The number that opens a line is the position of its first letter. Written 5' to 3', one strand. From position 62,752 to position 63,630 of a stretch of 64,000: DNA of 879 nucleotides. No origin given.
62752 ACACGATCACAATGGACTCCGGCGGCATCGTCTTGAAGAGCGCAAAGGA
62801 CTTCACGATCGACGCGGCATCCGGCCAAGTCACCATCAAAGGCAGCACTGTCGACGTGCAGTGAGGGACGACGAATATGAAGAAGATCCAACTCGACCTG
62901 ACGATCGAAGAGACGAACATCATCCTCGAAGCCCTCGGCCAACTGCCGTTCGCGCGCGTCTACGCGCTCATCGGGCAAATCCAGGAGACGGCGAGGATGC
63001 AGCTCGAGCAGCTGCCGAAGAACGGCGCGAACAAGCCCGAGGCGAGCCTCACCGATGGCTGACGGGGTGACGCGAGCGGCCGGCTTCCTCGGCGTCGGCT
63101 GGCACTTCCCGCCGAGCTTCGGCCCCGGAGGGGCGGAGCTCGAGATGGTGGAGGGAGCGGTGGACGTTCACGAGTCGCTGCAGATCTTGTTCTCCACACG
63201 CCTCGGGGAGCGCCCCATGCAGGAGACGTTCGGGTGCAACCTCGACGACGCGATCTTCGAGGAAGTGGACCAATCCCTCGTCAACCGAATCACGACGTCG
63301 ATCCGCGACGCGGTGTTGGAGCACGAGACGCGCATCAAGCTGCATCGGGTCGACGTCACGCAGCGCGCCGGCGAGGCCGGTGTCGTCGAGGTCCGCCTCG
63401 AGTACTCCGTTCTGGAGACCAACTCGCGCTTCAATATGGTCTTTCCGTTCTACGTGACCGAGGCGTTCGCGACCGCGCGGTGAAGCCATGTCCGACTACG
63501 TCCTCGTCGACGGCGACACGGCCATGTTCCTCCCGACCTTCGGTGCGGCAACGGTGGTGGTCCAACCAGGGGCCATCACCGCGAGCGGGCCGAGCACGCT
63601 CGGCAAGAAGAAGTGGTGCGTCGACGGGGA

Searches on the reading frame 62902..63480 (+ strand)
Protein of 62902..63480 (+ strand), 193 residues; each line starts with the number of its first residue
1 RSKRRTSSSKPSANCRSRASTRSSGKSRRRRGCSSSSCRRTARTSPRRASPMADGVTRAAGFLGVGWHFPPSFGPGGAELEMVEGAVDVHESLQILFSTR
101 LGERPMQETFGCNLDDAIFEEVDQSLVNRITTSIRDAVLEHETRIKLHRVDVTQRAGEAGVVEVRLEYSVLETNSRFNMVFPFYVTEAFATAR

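Call 21: search_protein_families(library=pfam, proteins=[window:62902-63480:+], max_evalue=0.00001)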
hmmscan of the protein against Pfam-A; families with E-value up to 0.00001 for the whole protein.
window:62902-63480:+ (193 aa): 1 family
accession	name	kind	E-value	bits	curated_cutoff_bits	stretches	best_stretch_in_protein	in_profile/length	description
PF04965.19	GPW_gp25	-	3.8e-20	71.9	27.2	1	86-174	4-95/96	Baseplate wedge protein gp25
